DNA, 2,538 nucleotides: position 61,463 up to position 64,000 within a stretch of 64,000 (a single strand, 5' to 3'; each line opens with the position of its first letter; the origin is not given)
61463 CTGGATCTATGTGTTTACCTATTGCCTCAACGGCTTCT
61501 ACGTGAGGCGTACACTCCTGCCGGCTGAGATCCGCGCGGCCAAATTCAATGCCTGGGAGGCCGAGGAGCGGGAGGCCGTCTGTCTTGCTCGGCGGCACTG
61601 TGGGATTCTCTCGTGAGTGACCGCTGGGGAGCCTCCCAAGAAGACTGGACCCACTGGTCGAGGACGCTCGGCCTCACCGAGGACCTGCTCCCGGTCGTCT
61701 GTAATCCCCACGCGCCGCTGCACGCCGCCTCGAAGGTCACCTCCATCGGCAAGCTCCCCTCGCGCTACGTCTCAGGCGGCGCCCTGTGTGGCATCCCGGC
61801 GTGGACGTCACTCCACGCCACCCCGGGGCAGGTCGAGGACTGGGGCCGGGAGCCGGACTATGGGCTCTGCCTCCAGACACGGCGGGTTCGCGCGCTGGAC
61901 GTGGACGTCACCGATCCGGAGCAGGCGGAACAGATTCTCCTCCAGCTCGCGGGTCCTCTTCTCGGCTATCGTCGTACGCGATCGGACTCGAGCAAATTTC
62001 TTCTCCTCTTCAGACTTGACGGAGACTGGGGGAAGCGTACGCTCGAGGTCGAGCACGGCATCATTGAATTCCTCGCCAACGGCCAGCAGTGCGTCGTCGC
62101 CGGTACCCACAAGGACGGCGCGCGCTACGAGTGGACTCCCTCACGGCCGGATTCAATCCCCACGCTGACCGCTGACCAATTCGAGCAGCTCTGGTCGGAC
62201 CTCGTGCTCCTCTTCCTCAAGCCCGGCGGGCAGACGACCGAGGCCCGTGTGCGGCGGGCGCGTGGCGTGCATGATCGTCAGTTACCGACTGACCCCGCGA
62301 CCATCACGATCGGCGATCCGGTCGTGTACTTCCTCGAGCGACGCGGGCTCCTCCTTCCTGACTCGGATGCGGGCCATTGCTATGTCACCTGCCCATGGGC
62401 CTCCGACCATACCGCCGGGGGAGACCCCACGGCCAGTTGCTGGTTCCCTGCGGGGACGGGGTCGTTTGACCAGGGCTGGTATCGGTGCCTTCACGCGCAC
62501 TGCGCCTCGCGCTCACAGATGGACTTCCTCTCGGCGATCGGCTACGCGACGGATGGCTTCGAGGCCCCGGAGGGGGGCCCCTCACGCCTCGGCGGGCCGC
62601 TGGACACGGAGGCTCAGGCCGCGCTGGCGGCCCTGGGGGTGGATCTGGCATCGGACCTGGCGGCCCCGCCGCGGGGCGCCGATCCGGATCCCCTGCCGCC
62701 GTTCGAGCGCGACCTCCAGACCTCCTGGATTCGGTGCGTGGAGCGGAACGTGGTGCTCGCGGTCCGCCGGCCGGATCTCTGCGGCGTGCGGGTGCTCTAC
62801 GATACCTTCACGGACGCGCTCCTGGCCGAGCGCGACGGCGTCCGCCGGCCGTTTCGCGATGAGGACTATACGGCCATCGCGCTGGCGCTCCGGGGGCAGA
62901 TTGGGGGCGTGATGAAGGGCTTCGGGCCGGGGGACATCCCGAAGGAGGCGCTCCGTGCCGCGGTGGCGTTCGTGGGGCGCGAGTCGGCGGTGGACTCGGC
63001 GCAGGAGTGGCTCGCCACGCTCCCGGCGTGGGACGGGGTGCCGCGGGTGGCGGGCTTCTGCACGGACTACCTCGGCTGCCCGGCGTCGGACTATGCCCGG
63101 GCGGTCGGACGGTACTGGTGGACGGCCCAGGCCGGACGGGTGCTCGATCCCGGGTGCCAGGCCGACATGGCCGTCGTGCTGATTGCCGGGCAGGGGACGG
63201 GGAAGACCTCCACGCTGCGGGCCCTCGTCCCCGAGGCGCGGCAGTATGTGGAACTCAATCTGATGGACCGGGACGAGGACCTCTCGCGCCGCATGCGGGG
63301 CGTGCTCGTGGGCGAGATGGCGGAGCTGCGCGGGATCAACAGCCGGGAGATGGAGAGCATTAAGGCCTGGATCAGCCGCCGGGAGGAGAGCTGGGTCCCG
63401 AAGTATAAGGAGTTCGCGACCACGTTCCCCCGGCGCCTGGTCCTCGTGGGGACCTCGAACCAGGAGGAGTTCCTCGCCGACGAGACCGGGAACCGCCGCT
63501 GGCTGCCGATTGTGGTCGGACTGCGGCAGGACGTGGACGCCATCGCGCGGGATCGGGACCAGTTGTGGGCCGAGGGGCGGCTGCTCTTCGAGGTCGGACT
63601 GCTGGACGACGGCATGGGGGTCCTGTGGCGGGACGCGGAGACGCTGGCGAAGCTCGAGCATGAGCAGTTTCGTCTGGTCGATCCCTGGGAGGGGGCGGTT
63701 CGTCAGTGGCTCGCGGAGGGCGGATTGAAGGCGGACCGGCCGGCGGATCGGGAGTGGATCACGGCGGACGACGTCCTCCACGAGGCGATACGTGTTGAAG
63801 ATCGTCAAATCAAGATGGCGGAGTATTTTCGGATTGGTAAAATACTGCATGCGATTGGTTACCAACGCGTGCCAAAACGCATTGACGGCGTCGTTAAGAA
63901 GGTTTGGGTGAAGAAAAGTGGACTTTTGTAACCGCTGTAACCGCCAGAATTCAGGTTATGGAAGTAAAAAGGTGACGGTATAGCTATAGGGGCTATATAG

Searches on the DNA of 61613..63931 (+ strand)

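Call 62: search_rna_families(sources=[L049, L052, L053, L054, L055, L051], threshold=evalue, max_evalue=1)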
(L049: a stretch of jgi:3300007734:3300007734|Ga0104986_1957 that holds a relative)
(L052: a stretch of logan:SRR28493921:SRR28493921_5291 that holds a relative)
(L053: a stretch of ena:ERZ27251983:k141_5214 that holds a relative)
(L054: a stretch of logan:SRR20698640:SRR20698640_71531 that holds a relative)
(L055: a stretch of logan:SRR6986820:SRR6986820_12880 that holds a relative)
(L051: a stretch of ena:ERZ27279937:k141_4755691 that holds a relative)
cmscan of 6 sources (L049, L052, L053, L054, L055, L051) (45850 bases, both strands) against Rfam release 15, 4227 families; matches with E-value up to 1: 0.
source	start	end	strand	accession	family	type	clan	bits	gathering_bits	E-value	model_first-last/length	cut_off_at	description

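Call 90: search_rna_families(source=L031, start=9150, end=9900, threshold=evalue, max_evalue=10)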
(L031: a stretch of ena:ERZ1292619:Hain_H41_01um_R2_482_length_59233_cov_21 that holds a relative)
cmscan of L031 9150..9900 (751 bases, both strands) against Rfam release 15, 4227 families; matches with E-value up to 10: 1.
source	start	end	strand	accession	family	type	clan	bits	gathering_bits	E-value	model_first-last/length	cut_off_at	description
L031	9348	9402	+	RF02784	SorX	Gene; sRNA;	-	13.1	46.6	3.7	1-73/73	no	Singlet oxygen resistance RNA X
